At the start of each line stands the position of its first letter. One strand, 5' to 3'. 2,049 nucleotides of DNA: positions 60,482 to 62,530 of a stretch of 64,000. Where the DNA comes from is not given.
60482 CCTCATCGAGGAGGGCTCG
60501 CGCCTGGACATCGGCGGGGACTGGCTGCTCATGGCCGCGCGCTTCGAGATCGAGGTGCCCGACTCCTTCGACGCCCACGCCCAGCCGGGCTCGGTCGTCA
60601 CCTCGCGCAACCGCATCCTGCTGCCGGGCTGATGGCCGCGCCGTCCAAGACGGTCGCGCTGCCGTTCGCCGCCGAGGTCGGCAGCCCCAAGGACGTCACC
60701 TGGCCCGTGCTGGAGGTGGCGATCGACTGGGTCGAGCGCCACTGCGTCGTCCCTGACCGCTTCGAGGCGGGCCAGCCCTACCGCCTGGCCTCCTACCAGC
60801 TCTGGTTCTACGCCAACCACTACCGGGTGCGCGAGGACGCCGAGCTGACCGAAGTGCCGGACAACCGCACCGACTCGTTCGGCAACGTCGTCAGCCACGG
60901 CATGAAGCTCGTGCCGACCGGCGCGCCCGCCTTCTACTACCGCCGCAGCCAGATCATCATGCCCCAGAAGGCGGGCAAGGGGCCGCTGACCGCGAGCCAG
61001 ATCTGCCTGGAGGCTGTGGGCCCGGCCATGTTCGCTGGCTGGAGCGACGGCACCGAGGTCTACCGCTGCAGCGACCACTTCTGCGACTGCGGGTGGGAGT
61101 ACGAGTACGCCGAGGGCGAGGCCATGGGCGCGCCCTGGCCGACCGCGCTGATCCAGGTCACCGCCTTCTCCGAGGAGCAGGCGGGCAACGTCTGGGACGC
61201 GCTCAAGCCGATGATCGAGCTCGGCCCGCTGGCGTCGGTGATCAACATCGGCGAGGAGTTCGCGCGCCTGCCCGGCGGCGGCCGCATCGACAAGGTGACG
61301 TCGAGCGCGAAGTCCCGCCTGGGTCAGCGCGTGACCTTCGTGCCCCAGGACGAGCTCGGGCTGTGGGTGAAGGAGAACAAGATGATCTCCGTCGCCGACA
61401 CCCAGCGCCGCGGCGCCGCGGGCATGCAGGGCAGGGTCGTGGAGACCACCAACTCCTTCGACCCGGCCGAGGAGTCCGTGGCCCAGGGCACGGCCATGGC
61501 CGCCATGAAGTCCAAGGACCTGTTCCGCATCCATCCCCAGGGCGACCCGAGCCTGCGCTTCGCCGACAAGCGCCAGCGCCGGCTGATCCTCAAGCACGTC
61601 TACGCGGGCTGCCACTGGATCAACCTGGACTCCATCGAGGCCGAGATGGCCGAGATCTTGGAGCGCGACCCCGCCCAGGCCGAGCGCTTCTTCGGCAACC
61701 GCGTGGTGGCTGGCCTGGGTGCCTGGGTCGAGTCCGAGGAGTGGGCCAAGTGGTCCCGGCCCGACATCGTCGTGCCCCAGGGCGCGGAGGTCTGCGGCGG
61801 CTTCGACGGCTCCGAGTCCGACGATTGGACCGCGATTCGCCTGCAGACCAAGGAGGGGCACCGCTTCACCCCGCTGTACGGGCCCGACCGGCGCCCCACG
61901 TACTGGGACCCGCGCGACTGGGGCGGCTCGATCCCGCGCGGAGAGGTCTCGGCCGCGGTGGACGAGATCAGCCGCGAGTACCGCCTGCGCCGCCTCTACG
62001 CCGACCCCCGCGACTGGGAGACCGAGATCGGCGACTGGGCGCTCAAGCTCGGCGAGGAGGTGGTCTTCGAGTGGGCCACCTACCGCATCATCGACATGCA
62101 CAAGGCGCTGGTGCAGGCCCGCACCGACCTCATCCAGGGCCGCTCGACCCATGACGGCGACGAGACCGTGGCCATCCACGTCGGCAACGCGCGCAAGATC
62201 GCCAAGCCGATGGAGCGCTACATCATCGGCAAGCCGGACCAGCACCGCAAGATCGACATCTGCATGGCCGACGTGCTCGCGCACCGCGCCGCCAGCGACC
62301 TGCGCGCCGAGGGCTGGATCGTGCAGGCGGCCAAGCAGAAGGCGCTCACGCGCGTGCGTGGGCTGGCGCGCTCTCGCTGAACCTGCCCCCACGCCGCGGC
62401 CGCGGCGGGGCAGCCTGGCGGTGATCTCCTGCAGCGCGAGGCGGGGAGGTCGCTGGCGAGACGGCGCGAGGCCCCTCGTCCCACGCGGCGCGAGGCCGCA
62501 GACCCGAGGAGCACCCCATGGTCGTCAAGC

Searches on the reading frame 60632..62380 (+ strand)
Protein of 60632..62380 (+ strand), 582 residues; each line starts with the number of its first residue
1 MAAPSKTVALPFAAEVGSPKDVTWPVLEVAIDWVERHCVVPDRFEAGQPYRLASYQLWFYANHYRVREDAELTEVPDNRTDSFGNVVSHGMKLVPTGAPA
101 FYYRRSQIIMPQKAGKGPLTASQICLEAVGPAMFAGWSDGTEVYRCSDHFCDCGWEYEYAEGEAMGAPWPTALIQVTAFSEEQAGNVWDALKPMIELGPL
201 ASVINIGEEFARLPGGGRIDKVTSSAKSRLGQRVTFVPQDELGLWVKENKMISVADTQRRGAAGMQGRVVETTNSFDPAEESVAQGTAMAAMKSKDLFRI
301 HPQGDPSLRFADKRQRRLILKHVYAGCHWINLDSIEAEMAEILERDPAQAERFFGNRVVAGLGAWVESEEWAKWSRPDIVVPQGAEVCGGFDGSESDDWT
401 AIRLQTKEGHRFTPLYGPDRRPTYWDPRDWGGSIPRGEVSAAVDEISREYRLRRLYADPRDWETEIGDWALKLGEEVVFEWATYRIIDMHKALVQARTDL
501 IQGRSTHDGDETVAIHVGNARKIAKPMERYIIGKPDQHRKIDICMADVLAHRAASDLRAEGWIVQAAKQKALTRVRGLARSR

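Call 12: search_protein_families(library=pfam, proteins=[window:60632-62380:+], max_evalue=0.01)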
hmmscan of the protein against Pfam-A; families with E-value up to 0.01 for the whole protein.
window:60632-62380:+ (582 aa): 0 families

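Call 13: search_protein_families(library=phrogs, proteins=[window:60632-62380:+], max_evalue=0.01)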
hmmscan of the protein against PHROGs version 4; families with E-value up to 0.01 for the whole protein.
window:60632-62380:+ (582 aa): 5 families
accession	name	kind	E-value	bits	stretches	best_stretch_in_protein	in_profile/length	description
phrog_19179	-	head and packaging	5.8e-132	441.2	1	24-372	11-341/347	terminase large subunit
phrog_21277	-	head and packaging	5.4e-76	255.8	1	382-569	12-199/208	terminase large subunit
phrog_9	-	head and packaging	1.5e-41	144.1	1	30-561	82-670/812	terminase large subunit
phrog_2699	-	head and packaging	2.3e-10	40.8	1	434-555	175-294/315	terminase large subunit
phrog_7331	-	head and packaging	0.00015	22.3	1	485-553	23-91/113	terminase large subunit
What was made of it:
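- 60632..62380 (+): Large terminase subunit (TerL), 582 aa. phrog_19179 at 5.8e-132 (call 13).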

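Call 14: search_dna_similar(query=window:60632-62380:+, collection=phages, mode=protein, max_rows=30)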
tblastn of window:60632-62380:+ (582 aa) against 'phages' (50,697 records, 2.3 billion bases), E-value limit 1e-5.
Records with a match: 2018; places in all: 2020; records where one place covers at least 80% of the query: 429.
Best place of each record, by identity: <60% 2018.
By first word of the organism name: Mycobacterium 1338; Gordonia 227; Streptomyces 196; Arthrobacter 97; Rhodococcus 56; Brevibacterium 32; Corynebacterium 22; Microbacterium 19; Curtobacterium 10; Fromanvirus 4; and 10 more.
By host as written in the record: Mycobacterium smegmatis mc2 155 931; Mycobacterium smegmatis mc#155 173; Gordonia terrae 3612 145; Mycobacterium smegmatis mc2155 65; Arthrobacter globiformis B-2979 56; Rhodococcus erythropolis RIA 643 39; - 34; Gordonia rubripertincta NRRL B-16540 33; and 140 more.
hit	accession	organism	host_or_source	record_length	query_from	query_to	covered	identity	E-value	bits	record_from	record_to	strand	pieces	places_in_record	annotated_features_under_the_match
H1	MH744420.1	Streptomyces phage Kromp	Streptomyces lividans JI 1326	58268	29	576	94%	50.8%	7e-158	506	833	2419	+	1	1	2: terminase large subunit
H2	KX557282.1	Gordonia phage Nyceirae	Gordonia terrae 3612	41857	2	569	96%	49.5%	3e-136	510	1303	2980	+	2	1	5: terminase large subunit, ATPase domain | 6: terminase large subunit, nuclease domain | 4: terminase small subunit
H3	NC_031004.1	Gordonia phage Nyceirae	Gordonia terrae 3612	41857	2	569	96%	49.5%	3e-136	510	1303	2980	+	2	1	5: terminase large subunit | 6: terminase large subunit | 4: terminase small subunit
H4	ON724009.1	Gordonia phage Meyran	Gordonia terrae 3612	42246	5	569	96%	48.7%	4e-134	503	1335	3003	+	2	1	3: terminase large subunit, ATPase domain | 4: termiinase large subunit, nuclease domain | 2: terminase small subunit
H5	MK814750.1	Gordonia phage Ewald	Gordonia terrae CAG3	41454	22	569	93%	50.2%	4e-135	507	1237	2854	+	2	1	4: terminase large subunit, ATPase domain | 5: terminase large subunit, nuclease domain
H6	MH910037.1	Arthrobacter phage Isolde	Arthrobacter globiformis NRRL B-2979 SEA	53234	22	562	92%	50.7%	3e-139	520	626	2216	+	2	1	2: terminase large subunit, ATPase domain | 3: terminase large subunit, nuclease domain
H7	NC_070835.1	Arthrobacter phage Isolde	Arthrobacter globiformis NRRL B-2979 SEA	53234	22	562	92%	50.7%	3e-139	520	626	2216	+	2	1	2: terminase large subunit | 3: terminase large subunit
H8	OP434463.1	Arthrobacter phage EvePickles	Arthrobacter globiformis NRRL B-2979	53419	22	570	93%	49.8%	3e-137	514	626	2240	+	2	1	2: terminase large subunit, ATPase domain | 3: terminase large subunit, nuclease domain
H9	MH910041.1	Arthrobacter phage Seahorse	Arthrobacter globiformis NRRL B-2979 SEA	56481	22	570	93%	49.6%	5e-136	509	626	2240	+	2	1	2: terminase large subunit, ATPase domain | 3: terminase large subunit, nuclease domain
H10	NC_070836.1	Arthrobacter phage Seahorse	Arthrobacter globiformis NRRL B-2979 SEA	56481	22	570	93%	49.6%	5e-136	509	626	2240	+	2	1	2: terminase large subunit | 3: terminase large subunit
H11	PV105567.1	Arthrobacter phage Tiff81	Arthrobacter globiformis B-2979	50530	22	562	91%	50.4%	1e-135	508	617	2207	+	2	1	2: terminase large subunit | 3: terminase large subunit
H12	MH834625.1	Arthrobacter phage Richie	Arthrobacter globiformis NRRL B-2979 SEA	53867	22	570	93%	49.1%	1e-133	502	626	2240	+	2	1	2: terminase large subunit, ATPase domain | 3: terminase large subunit, nuclease domain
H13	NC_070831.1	Arthrobacter phage Richie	Arthrobacter globiformis NRRL B-2979 SEA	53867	22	570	93%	49.1%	1e-133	502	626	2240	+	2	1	2: terminase large subunit | 3: terminase large subunit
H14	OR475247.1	Arthrobacter phage MidnightRain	Arthrobacter globiformis B-2979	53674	22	562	91%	49.8%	3e-134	504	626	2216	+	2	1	2: terminase large subunit | 3: terminase large subunit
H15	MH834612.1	Arthrobacter phage Faja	Arthrobacter globiformis NRRL B-2979 SEA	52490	22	562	91%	49.8%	3e-134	505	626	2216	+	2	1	2: terminase large subunit, ATPase domain | 3: terminase large subunit, nuclease domain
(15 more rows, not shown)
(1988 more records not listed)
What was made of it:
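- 60632..62380 (+): About 50% identical to TerL of actinophages from the SEA-PHAGES programme (call 14).
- TerL is about 50% identical to TerL of actinophages whose TerL starts 565-1335 bp from base 1 of the record (call 14).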

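Call 20: find_related_loci(query=window:60632-62380:+, collection=viral_contigs, flank=6000)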
Query window:60632-62380:+ (582 aa) in viral_contigs; peptide patterns used: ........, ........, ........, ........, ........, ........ (x = any residue, [..] = any of these).
1 stretches matched a pattern; 1 encode a relative of the query (tblastn E <= 1e-3); 1 distinct loci.
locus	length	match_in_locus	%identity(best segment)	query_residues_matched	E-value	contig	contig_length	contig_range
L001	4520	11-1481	55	56-562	2e-140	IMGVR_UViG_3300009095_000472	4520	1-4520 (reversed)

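Call 22: find_related_loci(query=window:60632-62380:+, collection=genome_contigs, flank=10000)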
Query window:60632-62380:+ (582 aa) in genome_contigs; peptide patterns used: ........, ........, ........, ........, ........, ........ (x = any residue, [..] = any of these).
17 stretches matched a pattern, but none encodes a relative of the query by tblastn (E <= 1e-3).
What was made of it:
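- Tried and rejected: The genome collection gave nothing (calls 20, 22).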

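Call 25: find_encoding_contigs(protein=window:60632-62380:+, flank=10000, max_places=10)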
Protein window:60632-62380:+ (582 aa): 2 contigs read that carry it; 2 places shown.
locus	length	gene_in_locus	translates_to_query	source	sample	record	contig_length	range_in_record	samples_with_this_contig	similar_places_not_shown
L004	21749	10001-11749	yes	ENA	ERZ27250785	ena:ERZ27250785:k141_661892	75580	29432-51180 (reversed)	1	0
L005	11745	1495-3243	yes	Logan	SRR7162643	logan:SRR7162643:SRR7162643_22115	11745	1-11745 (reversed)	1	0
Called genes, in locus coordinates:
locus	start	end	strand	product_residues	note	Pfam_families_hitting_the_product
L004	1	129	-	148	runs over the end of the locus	-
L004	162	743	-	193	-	-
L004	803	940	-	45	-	-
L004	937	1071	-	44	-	-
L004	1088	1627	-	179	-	-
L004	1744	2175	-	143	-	-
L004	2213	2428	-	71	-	-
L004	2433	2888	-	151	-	PF23359:Lsr2_DNA-bd (weak)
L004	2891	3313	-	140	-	-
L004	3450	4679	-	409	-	PF00145:DNA_methylase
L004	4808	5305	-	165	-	-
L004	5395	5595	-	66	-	-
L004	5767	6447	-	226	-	PF23802:DUF7178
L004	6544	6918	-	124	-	-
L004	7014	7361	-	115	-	-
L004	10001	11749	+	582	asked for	-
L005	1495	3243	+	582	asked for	-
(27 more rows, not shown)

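Call 32: find_homologous_proteins(query=window:60632-62380:+, max_evalue=1e-50)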
Query window:60632-62380:+ (582 aa): 2635 proteins with E <= 1e-50 among 8000 candidates; the best 120 are listed.
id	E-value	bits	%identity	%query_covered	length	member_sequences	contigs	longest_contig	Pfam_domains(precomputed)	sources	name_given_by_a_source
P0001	0.0e+0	1357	100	100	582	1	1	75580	-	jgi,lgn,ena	-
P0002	0.0e+0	1086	80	100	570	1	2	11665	-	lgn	-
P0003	6.1e-281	952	71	100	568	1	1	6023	-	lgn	-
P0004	6.4e-245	833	65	96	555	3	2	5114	-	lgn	-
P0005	3.5e-240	817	65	96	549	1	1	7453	-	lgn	-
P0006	3.7e-238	810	64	96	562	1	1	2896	-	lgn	-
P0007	7.3e-238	809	64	96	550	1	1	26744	-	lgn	-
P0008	1.6e-237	808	65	96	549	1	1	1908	-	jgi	jgi:hypothetical protein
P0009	1.8e-237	808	65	96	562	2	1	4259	-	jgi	jgi:hypothetical protein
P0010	1.3e-235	802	63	96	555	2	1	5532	-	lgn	-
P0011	9.9e-235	799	63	96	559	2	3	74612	-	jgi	jgi:hypothetical protein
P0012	1.7e-233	795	63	96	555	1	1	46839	-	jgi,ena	jgi:hypothetical protein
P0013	2.6e-233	794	64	96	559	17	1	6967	-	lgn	-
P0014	6.4e-233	793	63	97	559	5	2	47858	-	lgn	-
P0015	2.3e-231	788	62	96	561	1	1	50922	-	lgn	-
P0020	4.5e-228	777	63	96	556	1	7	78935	-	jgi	jgi:hypothetical protein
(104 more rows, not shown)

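Call 33: find_encoding_contigs(protein=P0002, flank=10000, max_places=3)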
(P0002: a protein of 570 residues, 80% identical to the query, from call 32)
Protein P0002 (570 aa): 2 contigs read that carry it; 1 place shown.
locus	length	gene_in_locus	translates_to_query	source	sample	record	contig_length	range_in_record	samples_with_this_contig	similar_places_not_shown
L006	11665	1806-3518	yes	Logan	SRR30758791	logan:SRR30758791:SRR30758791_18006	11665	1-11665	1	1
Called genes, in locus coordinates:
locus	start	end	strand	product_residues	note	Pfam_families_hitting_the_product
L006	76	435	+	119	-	-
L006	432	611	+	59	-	-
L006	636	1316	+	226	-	-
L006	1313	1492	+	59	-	-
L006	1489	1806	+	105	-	-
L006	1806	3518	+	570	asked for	-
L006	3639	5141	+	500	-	PF05133:SPP1_portal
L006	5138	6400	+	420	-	PF25310:VG15 (weak)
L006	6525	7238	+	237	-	PF06810:Phage_scaffold (faint)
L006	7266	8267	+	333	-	PF05065:Phage_capsid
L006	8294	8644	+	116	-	-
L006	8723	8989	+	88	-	-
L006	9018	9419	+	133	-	PF23140:Gp80 (faint)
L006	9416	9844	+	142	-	-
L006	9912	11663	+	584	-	?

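Call 34: find_encoding_contigs(protein=P0011, flank=10000, max_places=3)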
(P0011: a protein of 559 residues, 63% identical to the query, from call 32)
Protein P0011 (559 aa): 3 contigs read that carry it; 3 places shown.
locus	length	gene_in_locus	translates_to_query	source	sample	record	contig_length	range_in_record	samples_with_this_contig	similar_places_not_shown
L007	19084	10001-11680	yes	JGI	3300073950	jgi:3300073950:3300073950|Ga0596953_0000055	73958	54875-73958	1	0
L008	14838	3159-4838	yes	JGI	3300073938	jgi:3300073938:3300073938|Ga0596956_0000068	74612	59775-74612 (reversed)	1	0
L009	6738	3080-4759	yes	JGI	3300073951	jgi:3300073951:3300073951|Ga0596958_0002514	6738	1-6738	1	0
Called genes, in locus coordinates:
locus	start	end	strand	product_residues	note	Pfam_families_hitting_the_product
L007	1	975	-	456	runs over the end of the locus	PF00270:DEAD, PF04851:ResIII, PF18766:SWI2_SNF2 (weak), PF00271:Helicase_C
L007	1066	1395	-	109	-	-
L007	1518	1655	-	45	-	-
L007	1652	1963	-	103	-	PF24239:DUF7447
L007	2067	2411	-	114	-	-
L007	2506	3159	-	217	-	PF23802:DUF7178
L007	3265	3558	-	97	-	-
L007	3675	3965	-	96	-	-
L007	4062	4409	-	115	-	-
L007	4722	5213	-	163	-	-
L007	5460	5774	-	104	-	-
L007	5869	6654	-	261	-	-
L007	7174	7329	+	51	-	-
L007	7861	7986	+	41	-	-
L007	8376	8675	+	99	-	-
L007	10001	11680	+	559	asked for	-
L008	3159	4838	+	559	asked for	-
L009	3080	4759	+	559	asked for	-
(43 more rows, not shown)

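Call 35: find_encoding_contigs(protein=P0020, flank=10000, max_places=4)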
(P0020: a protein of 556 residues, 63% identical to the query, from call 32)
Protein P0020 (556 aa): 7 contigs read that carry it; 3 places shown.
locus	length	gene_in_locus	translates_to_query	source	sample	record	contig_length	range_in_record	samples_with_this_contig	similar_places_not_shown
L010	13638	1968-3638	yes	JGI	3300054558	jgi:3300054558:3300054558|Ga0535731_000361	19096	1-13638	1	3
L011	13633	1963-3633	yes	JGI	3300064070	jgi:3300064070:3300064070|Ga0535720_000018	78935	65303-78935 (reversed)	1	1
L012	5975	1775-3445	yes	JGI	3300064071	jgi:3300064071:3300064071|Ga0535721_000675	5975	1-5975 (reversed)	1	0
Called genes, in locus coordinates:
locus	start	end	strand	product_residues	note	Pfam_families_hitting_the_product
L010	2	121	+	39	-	?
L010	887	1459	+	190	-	-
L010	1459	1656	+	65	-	-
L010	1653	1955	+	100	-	-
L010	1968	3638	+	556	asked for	-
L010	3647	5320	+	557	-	PF05133:SPP1_portal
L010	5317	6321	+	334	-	-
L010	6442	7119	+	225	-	-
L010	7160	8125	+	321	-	PF05065:Phage_capsid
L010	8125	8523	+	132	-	-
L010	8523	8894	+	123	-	-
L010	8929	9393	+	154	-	-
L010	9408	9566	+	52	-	-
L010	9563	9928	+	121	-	-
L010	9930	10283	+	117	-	-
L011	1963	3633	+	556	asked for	-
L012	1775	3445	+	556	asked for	-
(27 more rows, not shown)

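Call 54: find_related_loci(query=A2, collection=viral_contigs, flank=10000)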
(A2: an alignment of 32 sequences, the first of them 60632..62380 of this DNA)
Query A2 (582 aa) in viral_contigs; peptide patterns used: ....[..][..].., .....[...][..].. (x = any residue, [..] = any of these).
599 stretches matched a pattern (row limit reached: there are more); 596 encode a relative of the query (tblastn E <= 1e-3); the best 80 are kept; 80 distinct loci.
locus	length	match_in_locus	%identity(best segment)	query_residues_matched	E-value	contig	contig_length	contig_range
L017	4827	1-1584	65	32-577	0e+0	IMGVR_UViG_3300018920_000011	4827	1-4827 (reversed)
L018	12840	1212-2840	63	22-581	0e+0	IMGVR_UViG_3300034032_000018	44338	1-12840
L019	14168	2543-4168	62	22-581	0e+0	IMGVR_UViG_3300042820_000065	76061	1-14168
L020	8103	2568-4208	63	22-581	0e+0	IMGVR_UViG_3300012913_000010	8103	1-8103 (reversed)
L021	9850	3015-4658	62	22-581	0e+0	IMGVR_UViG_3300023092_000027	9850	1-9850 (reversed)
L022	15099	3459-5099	62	22-581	0e+0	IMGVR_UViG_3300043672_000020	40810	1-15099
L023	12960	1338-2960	58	22-581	0e+0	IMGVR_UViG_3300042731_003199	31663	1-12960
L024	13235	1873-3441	59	22-560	0e+0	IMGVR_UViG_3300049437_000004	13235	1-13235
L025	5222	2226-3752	59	24-548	0e+0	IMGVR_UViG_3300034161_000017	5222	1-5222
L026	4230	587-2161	58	22-560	0e+0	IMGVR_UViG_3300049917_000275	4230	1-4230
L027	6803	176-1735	58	22-551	0e+0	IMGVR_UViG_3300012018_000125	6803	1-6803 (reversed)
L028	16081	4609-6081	62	81-581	0e+0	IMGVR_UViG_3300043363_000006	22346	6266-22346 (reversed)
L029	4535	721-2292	57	22-560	0e+0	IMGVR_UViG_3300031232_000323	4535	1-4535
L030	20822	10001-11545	57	22-551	0e+0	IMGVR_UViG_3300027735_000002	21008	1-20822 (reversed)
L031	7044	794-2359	53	19-562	0e+0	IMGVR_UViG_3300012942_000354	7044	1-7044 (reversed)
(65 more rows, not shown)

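Call 62: find_related_loci(query=A2, collection=metagenome_contigs, flank=10000)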
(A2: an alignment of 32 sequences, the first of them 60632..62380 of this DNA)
Query A2 (582 aa) in metagenome_contigs; peptide patterns used: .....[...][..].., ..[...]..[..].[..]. (x = any residue, [..] = any of these).
508 stretches matched a pattern; 447 encode a relative of the query (tblastn E <= 1e-3); the best 80 are kept; 80 distinct loci.
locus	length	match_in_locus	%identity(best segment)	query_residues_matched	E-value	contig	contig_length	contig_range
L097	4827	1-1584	65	32-577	0e+0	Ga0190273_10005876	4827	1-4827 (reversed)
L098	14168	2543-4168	62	22-581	0e+0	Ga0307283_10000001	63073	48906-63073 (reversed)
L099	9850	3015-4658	62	22-581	0e+0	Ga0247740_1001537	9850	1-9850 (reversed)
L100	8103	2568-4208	63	22-581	0e+0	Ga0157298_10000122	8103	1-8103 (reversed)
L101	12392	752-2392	62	22-581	0e+0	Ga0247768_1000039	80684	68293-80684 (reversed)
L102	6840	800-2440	62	22-581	0e+0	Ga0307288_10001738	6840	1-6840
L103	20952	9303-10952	60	22-582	0e+0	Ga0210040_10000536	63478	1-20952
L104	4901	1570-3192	61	22-581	0e+0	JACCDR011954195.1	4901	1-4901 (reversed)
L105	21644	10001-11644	59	22-581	0e+0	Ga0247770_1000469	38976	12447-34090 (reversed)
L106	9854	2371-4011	58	22-581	0e+0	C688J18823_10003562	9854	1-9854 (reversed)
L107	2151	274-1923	57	15-574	0e+0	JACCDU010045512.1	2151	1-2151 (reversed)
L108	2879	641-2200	58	22-551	0e+0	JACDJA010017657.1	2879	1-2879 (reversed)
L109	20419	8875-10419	57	22-551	0e+0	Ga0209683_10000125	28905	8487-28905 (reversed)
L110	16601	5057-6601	57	22-551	0e+0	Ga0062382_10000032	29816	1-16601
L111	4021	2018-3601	57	13-548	0e+0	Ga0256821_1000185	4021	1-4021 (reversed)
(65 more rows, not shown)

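Call 93: find_encoding_contigs(protein=P0003, flank=10000, max_places=3)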
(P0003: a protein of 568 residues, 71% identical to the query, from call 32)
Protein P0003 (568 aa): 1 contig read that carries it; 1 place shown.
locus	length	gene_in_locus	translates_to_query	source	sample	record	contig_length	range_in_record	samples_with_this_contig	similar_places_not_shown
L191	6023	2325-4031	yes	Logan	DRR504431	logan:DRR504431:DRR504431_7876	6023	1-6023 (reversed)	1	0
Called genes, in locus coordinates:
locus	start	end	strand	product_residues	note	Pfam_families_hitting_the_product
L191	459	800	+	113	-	PF02026:RyR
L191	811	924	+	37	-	-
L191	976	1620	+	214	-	-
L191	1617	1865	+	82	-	-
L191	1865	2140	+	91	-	-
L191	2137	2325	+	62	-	-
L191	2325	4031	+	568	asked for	-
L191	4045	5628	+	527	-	PF05133:SPP1_portal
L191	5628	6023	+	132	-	?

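Call 94: find_encoding_contigs(protein=P0007, flank=10000, max_places=3)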
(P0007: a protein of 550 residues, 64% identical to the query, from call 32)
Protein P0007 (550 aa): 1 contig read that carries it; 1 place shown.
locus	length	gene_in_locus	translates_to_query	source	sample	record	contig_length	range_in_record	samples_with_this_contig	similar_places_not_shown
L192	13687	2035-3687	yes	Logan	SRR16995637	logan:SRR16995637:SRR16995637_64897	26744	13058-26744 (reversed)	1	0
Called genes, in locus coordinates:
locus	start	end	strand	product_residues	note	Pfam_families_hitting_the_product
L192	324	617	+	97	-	-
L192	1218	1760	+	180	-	-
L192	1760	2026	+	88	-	-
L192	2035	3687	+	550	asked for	-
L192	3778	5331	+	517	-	PF05133:SPP1_portal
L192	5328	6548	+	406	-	-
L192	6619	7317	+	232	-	-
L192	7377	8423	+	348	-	PF05065:Phage_capsid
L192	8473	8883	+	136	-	-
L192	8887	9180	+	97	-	-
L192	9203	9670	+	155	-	-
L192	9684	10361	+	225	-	-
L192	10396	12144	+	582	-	-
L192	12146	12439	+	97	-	-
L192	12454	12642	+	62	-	-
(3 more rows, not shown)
